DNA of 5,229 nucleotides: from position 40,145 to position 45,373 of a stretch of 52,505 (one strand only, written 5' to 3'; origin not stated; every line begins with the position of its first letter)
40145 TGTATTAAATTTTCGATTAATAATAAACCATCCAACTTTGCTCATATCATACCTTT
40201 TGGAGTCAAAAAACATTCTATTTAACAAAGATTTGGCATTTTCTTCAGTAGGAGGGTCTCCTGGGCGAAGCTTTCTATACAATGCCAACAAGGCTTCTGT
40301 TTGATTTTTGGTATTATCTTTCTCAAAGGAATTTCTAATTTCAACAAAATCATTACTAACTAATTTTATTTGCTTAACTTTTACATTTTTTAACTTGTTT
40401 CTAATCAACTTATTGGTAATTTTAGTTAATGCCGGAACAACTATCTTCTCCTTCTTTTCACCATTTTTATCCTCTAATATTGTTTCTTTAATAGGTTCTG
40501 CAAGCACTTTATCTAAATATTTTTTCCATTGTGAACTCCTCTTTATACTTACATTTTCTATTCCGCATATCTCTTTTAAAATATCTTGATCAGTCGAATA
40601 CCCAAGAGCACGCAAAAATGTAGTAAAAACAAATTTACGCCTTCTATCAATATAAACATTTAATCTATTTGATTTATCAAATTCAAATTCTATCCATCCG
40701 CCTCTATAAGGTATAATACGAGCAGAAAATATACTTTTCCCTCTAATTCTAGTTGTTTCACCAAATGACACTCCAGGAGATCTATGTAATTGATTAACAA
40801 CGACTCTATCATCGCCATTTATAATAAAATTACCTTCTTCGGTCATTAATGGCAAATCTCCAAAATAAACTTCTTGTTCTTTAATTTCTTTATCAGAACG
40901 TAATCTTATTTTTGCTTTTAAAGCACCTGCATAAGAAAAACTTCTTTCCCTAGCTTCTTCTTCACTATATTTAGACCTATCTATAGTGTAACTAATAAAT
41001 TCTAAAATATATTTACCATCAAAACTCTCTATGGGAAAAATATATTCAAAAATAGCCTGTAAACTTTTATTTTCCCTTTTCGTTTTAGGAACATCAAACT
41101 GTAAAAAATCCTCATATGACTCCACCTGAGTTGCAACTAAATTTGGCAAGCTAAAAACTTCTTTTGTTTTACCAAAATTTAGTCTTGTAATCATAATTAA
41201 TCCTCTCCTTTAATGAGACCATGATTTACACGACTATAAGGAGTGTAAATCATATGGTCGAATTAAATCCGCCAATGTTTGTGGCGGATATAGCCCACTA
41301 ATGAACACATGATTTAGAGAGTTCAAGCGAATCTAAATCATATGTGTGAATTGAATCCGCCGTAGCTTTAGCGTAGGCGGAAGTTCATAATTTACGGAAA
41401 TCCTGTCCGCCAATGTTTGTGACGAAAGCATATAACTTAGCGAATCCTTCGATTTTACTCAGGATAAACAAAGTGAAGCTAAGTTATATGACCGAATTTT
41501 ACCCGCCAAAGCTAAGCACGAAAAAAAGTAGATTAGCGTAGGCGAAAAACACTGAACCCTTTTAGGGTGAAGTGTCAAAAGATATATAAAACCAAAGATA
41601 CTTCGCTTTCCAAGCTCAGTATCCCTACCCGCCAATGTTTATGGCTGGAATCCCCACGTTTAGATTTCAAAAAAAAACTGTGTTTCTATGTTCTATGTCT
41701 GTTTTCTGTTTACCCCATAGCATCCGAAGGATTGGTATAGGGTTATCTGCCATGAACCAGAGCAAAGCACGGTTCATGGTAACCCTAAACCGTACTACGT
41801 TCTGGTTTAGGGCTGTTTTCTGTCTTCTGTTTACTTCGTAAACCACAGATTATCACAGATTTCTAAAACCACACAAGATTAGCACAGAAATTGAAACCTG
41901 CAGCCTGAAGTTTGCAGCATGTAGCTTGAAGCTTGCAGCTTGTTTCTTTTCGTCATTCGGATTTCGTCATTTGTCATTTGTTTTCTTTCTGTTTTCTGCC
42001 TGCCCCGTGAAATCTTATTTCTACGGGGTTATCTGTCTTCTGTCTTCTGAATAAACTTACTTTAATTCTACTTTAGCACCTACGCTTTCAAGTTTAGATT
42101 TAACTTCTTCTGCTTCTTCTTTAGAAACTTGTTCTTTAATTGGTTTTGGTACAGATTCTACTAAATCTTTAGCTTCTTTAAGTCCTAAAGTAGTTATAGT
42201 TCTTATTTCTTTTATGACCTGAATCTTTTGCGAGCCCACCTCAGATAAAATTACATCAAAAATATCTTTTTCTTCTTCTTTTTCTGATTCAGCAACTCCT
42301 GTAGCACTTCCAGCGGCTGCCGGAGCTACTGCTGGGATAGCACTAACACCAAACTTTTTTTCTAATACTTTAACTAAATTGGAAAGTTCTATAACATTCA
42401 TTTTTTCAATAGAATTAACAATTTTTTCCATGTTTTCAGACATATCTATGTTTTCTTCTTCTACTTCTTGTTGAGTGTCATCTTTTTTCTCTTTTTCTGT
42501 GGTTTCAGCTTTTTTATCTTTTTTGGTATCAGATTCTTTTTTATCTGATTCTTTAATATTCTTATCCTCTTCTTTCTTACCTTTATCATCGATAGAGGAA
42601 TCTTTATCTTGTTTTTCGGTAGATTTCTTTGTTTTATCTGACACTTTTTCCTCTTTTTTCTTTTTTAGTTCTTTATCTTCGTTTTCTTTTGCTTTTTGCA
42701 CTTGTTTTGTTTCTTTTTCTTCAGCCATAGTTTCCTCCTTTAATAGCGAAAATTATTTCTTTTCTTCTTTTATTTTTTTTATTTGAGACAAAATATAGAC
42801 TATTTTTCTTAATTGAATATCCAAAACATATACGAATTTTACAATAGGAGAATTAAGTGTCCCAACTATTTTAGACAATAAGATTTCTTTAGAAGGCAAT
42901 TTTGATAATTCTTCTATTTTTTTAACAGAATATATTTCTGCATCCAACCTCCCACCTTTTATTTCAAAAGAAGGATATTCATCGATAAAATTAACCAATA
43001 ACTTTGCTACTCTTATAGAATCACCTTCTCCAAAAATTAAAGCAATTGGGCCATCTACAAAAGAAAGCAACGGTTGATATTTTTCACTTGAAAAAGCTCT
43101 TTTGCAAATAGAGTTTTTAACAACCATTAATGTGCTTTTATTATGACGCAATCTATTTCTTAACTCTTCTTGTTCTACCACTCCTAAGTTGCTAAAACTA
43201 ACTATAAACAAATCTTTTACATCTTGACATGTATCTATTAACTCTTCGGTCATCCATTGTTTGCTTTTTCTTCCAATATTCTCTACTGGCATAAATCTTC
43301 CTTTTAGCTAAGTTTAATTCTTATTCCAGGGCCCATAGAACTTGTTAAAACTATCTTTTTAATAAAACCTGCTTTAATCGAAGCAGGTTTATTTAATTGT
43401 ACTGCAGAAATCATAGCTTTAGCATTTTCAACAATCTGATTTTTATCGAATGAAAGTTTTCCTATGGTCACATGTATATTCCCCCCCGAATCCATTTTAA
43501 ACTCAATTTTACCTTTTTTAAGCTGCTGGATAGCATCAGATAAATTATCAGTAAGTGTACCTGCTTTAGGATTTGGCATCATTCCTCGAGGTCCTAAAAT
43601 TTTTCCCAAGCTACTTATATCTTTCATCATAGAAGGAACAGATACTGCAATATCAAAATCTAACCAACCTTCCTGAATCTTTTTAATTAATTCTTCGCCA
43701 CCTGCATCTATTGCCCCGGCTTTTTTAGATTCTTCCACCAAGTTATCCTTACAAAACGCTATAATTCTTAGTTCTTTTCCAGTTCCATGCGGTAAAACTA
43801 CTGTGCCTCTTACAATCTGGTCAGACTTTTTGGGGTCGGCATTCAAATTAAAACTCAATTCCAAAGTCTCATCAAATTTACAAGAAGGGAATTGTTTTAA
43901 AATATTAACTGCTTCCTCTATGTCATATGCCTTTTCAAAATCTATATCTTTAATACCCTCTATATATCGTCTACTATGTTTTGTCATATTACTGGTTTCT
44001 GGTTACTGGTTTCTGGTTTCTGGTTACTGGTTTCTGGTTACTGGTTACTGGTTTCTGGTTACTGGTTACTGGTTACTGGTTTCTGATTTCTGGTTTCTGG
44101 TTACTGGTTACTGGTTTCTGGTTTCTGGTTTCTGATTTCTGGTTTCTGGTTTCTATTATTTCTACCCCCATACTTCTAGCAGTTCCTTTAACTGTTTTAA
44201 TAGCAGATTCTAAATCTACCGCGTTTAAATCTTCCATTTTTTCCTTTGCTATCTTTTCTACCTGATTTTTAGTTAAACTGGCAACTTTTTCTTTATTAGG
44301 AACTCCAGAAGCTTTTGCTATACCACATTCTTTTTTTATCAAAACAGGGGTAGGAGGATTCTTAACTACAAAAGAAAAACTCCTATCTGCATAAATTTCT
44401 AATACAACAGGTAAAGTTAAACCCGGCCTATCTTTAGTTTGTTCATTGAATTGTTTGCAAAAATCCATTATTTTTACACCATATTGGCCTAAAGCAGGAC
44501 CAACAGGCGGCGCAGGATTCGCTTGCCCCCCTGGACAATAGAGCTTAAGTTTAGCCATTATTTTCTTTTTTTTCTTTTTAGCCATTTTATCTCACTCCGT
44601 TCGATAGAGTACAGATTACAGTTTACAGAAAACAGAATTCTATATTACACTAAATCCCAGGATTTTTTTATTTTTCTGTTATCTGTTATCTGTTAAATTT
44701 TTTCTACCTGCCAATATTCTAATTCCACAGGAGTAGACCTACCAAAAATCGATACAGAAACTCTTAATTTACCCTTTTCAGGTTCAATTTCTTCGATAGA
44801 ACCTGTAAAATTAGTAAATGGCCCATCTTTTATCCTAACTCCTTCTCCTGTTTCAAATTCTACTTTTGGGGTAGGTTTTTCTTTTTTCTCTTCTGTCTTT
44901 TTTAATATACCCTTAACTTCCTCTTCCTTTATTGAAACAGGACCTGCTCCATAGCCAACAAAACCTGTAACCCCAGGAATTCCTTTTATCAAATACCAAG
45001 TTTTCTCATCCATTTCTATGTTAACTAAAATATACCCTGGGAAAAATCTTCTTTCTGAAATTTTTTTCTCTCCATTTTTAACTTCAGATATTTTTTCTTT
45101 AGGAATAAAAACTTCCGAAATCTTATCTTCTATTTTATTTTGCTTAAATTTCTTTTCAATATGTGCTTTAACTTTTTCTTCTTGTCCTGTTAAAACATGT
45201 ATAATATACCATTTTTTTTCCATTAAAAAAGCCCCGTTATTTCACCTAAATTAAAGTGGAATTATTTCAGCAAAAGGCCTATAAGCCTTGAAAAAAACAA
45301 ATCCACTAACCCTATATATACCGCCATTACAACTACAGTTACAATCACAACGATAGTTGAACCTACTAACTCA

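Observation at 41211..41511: Hairpin module family with conserved architecture but covarying stems, four in tandem before rpoBC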

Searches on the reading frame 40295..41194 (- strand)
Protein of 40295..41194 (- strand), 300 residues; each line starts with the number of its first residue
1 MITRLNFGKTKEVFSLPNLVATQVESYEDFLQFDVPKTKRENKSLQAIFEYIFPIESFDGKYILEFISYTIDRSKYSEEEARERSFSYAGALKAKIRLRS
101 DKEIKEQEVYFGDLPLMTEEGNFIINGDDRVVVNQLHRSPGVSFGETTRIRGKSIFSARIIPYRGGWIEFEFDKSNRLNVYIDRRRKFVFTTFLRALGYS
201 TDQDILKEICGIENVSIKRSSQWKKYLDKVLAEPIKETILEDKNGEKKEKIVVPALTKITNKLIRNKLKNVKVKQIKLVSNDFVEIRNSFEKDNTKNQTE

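Call 48: find_related_loci(query=window:40295-41194:-, collection=metagenome_contigs, flank=6000)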
Query window:40295-41194:- (300 aa) in metagenome_contigs; peptide patterns used: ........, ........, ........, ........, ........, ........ (x = any residue, [..] = any of these).
235 stretches matched a pattern; 54 encode a relative of the query (tblastn E <= 1e-3); 54 distinct loci.
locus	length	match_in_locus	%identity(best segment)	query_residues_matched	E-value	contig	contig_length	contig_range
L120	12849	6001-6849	50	6-298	6e-91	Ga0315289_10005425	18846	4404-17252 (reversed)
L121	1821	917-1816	43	2-298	5e-73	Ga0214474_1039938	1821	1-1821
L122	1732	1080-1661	56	39-232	5e-73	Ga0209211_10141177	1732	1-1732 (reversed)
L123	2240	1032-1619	48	4-207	3e-56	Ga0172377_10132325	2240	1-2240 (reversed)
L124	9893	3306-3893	42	3-206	1e-49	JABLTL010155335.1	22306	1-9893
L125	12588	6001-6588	42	3-206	1e-49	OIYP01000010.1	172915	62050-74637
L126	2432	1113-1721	41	6-207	1e-48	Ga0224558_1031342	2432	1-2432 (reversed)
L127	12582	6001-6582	41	4-205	2e-45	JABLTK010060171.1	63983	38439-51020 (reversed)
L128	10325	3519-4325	54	4-207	3e-42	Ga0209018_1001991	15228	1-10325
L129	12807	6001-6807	54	4-207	2e-42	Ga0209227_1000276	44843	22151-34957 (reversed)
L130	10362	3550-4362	53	4-207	6e-42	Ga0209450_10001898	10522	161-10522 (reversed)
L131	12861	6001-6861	50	2-221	3e-42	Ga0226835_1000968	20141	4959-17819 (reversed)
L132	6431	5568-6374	52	4-207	4e-42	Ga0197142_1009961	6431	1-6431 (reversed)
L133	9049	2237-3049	51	4-207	1e-41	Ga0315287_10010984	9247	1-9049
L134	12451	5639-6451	52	4-207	2e-41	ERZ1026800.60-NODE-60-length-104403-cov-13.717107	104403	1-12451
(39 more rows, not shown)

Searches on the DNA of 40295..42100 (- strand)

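Call 32: search_rna_families(source=window, start=41150, end=42100, threshold=evalue, max_evalue=10)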
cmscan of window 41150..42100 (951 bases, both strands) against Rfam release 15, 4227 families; matches with E-value up to 10: 9.
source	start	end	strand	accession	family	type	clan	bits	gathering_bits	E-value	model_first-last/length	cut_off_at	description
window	41745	41896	-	RF04338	Plastid-psbJ-2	Cis-reg;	CL00152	23.7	65.6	0.052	1-144/144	no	Plastid-psbJ-2 3UTR RNA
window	41755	41837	+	RF00941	mir-434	Gene; miRNA;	-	19.7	100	0.83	1-81/81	no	mir-434 microRNA precursor family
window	41745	41818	+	RF04289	mir-3596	Gene; miRNA;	CL00148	19.4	96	0.9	1-82/82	no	mir-3596 microRNA precursor family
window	41817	41916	-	RF03142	L2-Alphaproteobacteria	Cis-reg; leader;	-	18.6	37.8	0.059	1-66/66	no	L2-Alphaproteobacteria ribosomal protein leader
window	41780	41935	+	RF02148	MESTIT1_1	Gene; lncRNA;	-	18.6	50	6.4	1-144/144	no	MEST intronic transcript 1, antisense RNA conserved region 1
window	41891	41963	-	RF02202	UCA1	Gene; lncRNA;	-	17.1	80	0.19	1-75/75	no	Urothelial cancer associated 1 conserved region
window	41639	41704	+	RF01561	DdR11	Gene; snRNA; snoRNA; CD-box;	-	14.9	65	5.7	1-76/76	no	Dictyostelium snoRNA DdR11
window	41162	41255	+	RF04216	mir-509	Gene; miRNA;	CL00136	14.7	64.5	9.2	1-82/82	no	mir-509 microRNA precursor family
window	41219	41252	-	RF02888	BtsR1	Gene; sRNA;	-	14.3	66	7.8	1-51/51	no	Bacillus sRNA 1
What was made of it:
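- On Any Rfam family (ribosomal-protein leaders, ribozymes, riboswitches): Nothing meaningful at E <= 10 in 41150-42100 (call 32).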

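Call 49: search_with_rna_model(model_id=R1, sources=[L120, L121, L122, L123, L124, L125, L126, L127, L128, L129, L130, L131, L132, L133, L134, L135, L136, L137, L138, L139, L140, L141, L142, L143, L144, L145, L146, L147, L148, L149, L150, L151, L152, L153, L154, L155, L156, L157, L158, L159, L160, L161, L162, L163, L164, L165, L166, L167, L168, L169, L170, L171, L172, L173], max_evalue=0.01, make_alignment=true)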
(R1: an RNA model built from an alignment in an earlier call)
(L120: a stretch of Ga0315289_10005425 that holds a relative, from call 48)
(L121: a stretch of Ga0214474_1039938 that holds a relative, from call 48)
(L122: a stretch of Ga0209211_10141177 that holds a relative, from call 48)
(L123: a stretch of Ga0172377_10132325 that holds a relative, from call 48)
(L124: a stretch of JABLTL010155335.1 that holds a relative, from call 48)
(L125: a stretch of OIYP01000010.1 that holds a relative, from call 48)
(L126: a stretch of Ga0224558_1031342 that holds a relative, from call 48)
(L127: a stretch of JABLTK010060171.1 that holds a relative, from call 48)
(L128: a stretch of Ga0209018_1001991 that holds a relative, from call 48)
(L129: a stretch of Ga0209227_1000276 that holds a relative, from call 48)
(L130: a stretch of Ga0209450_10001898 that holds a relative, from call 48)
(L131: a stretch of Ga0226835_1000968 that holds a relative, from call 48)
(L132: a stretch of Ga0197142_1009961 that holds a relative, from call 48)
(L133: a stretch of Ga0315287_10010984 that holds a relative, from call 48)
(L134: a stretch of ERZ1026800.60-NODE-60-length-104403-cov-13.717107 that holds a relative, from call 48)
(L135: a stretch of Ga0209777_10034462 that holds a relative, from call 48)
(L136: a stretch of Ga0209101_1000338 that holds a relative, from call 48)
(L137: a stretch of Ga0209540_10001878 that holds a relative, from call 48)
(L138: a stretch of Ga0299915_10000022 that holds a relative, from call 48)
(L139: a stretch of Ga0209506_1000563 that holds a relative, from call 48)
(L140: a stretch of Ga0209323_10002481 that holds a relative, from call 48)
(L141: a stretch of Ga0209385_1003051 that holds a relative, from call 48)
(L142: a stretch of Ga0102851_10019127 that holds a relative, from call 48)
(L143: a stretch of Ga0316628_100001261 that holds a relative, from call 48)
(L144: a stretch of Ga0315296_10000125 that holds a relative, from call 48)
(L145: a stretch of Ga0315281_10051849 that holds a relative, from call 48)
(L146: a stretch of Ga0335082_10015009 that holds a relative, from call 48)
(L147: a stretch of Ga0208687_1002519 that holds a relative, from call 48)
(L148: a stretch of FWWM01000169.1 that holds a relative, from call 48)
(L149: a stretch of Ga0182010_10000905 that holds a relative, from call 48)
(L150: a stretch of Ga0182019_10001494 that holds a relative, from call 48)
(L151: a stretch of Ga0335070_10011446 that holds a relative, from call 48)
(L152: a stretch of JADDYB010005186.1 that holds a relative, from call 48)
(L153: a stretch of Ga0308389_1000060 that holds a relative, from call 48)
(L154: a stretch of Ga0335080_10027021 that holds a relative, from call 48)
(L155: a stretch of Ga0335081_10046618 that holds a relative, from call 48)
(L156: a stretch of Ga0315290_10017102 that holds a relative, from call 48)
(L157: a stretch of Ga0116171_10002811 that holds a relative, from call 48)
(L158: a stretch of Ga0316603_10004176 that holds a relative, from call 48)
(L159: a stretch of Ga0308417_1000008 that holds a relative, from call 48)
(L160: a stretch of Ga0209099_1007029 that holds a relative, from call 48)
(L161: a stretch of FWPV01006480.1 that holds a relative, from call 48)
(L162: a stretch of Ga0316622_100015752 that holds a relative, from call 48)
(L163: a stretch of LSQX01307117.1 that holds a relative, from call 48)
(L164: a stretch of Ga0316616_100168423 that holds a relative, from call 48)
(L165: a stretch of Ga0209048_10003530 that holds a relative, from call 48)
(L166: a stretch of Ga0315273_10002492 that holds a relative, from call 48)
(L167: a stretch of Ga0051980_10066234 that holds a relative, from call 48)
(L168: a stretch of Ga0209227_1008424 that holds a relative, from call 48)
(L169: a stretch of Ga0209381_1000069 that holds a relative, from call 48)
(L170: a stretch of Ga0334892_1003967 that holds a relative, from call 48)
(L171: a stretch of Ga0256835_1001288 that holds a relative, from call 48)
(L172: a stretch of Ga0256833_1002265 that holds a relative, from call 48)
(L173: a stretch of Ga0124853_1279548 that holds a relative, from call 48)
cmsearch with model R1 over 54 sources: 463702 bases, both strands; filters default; matches with E-value up to 0.01: 1.
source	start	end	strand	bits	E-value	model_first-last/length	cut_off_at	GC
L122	898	988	-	42.1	1.3e-06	1-82/82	no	0.38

No alignment was stored: fewer than two matches.

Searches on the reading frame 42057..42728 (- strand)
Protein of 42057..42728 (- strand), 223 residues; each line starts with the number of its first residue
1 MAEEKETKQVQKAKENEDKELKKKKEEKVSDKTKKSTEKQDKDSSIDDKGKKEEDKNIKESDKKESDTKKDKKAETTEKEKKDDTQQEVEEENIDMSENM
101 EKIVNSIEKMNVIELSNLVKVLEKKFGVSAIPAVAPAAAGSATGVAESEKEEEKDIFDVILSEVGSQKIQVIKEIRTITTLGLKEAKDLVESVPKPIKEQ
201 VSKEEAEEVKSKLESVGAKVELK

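Call 86: search_protein_families(library=pfam, proteins=[window:42057-42728:-], max_evalue=0.00001)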
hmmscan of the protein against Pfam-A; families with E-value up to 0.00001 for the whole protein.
window:42057-42728:- (223 aa): 2 families
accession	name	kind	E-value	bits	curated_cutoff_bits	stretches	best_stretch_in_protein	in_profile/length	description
PF00542.24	Ribosomal_L12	-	3.5e-30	104.6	25.9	1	157-223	1-67/67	Ribosomal protein L7/L12 C-terminal domain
PF16320.10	Ribosomal_L12_N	-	2.2e-14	53.3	25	1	101-142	3-44/48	Ribosomal protein L7/L12 dimerisation domain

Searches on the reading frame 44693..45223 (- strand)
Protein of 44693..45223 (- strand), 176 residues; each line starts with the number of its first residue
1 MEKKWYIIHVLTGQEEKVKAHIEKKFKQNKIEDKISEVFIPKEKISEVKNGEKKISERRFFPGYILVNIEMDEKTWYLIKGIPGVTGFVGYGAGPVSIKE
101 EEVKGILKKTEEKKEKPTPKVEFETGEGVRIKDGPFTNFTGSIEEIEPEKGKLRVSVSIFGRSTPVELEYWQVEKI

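Call 86: search_protein_families(library=pfam, proteins=[window:44693-45223:-], max_evalue=0.00001)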
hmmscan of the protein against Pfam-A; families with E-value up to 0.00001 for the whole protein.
window:44693-45223:- (176 aa): 1 family
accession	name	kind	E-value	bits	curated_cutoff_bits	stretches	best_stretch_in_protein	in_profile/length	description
PF02357.24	NusG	-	5.1e-27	94.7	22.2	1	3-106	1-92/93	Transcription termination factor nusG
